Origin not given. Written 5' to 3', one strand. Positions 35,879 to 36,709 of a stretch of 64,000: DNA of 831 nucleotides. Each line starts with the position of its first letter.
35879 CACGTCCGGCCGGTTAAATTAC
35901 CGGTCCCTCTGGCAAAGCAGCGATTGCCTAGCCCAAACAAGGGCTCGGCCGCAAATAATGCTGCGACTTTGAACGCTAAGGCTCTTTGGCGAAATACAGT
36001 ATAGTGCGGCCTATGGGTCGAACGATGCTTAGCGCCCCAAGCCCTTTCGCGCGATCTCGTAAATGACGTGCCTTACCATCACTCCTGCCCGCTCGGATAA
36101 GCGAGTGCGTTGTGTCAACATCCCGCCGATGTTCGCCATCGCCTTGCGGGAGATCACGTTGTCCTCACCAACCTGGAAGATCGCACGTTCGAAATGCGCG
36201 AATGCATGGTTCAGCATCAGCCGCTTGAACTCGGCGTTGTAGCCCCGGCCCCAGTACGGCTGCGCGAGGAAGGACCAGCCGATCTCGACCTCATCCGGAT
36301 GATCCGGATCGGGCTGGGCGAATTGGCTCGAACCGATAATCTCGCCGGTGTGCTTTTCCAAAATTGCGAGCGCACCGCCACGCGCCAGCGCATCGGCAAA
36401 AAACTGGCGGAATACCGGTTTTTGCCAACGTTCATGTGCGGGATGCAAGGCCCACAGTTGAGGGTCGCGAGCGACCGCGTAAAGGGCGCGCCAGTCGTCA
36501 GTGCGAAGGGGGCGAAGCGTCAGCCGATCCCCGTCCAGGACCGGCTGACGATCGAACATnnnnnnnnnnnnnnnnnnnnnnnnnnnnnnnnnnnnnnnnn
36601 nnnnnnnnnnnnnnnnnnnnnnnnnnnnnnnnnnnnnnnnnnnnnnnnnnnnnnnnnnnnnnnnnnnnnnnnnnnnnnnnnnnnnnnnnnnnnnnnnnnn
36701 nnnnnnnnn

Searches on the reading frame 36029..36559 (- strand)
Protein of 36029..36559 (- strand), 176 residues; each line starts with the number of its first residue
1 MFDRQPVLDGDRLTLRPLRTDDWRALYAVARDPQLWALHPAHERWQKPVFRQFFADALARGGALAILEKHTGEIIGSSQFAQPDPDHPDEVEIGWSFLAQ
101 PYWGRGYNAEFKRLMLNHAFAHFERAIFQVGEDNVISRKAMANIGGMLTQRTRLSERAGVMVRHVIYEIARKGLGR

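Call 6: search_protein_families(library=pfam, proteins=[window:36029-36559:-], max_evalue=0.001)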
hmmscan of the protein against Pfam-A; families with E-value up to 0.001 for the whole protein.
window:36029-36559:- (176 aa): 2 families
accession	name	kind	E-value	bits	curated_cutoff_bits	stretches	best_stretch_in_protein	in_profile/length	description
PF13302.13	Acetyltransf_3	-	2.1e-22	80.7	25.4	1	12-145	1-136/138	Acetyltransferase (GNAT) domain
PF00583.31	Acetyltransf_1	-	1.7e-06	28.7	20.7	1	39-140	10-110/116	Acetyltransferase (GNAT) family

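Call 84: search_protein_families(library=ncbifam, proteins=[window:36029-36559:-], max_evalue=0.0001)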
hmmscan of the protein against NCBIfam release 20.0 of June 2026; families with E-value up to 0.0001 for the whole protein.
window:36029-36559:- (176 aa): 1 family
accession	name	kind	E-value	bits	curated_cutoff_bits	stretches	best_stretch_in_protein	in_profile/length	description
NF040702.1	ileS_w_GNAT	exception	9.1e-31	106.3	1999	1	7-152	281-423/1100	isoleucine--tRNA ligase, N-acetyltransferase domain-containing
